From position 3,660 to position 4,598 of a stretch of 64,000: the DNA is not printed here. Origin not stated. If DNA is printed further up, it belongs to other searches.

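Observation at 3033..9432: Tandemly duplicated, uncharacterised two-gene module: polytopic membrane protein plus CxxCH beta-propeller lipoprotein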

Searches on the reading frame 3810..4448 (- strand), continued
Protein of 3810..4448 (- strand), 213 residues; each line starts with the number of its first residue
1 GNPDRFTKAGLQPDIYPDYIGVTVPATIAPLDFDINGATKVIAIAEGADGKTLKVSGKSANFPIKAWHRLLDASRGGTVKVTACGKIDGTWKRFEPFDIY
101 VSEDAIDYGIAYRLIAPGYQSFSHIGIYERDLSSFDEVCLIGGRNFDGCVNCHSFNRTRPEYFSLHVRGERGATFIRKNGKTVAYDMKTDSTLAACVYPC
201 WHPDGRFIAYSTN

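Call 85: find_encoding_contigs(protein=P0436, flank=8000, max_places=4)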
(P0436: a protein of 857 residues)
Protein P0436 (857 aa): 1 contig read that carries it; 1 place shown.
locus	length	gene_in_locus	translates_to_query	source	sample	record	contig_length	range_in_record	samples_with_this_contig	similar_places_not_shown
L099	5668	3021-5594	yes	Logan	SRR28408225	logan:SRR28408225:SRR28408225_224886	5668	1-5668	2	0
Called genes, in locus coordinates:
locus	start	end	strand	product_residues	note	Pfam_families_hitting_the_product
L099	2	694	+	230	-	?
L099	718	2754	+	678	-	PF14322:SusD-like_3, PF07980:SusD_RagB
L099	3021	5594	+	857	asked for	PF19529:DUF6057, PF26550:Tricorn_2nd (faint), PF26549:Tricorn_N (faint), PF07676:PD40 (weak)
